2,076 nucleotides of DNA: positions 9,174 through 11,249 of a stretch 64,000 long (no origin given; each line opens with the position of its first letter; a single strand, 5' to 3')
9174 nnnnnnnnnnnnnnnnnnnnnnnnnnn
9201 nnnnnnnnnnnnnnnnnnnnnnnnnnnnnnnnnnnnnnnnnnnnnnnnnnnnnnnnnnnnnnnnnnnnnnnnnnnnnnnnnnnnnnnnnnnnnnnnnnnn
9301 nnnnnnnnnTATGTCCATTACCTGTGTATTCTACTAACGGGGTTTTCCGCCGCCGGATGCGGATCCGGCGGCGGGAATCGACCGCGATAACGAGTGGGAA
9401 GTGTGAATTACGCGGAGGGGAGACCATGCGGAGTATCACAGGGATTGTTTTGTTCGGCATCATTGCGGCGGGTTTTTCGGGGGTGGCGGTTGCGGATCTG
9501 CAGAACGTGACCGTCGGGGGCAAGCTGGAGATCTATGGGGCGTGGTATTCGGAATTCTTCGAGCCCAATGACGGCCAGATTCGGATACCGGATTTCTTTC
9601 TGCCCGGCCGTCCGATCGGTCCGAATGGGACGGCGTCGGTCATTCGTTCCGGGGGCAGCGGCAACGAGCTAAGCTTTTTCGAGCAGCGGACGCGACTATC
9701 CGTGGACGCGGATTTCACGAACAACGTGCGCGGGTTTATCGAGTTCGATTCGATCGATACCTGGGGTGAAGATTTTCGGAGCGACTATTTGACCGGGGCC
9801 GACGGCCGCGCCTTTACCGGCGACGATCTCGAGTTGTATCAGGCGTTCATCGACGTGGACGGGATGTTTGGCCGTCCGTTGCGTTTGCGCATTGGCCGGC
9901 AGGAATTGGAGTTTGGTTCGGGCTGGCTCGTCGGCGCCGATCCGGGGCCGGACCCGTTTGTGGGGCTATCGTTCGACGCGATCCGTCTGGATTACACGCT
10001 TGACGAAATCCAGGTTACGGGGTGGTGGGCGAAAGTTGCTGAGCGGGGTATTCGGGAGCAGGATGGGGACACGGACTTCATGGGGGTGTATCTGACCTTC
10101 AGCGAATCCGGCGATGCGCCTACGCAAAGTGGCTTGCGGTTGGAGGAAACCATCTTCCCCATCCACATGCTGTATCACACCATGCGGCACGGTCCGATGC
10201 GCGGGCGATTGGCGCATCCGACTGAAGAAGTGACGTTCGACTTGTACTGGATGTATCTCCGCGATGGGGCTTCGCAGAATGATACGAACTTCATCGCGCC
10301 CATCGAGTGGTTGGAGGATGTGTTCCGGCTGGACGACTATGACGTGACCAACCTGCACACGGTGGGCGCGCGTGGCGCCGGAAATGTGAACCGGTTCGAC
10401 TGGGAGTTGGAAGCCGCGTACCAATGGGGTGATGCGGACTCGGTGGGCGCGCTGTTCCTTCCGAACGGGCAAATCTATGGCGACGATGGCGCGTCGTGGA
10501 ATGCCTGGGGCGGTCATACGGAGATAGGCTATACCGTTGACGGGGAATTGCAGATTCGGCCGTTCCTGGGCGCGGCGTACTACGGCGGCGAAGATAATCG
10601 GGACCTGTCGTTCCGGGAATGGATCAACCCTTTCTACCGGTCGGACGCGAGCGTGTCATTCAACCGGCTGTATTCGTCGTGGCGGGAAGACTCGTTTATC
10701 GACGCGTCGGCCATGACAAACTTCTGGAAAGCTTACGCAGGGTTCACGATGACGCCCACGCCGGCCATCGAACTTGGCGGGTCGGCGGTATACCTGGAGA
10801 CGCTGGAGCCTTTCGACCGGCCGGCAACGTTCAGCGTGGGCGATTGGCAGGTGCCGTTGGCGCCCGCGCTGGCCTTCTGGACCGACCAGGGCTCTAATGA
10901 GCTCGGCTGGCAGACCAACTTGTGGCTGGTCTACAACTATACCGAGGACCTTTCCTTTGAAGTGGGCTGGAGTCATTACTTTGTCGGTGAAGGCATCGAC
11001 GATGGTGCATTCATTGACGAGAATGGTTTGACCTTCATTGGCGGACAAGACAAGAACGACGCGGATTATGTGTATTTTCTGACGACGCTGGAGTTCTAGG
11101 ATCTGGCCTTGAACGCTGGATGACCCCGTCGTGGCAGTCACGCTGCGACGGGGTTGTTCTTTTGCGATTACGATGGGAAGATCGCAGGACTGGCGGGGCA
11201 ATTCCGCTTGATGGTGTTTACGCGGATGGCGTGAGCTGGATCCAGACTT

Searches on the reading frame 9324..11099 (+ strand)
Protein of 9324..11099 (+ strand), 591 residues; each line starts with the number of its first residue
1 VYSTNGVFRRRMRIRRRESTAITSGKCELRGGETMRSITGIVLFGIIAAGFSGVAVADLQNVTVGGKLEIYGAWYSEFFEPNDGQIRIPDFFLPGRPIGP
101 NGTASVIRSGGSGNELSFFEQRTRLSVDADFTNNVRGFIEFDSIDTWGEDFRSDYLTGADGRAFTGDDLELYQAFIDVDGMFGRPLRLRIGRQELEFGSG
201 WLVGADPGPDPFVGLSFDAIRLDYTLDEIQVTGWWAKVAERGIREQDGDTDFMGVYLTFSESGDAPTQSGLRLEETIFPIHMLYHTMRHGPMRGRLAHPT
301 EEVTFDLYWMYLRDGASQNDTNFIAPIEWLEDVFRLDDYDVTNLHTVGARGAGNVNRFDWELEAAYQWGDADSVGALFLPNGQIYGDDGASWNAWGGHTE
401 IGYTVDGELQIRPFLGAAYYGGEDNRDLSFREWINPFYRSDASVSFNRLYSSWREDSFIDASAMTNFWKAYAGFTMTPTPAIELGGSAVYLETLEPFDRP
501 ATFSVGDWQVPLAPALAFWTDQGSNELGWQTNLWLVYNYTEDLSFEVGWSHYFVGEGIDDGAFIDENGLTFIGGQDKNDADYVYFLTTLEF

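Call 9: search_protein_families(library=pfam, proteins=[window:9324-11099:+])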
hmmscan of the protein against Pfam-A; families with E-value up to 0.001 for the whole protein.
window:9324-11099:+ (591 aa): 1 family
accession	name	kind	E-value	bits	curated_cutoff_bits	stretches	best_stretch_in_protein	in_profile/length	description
PF13372.12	Alginate_exp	-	5.2e-22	78.6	25.2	2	112-258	25-167/395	Alginate export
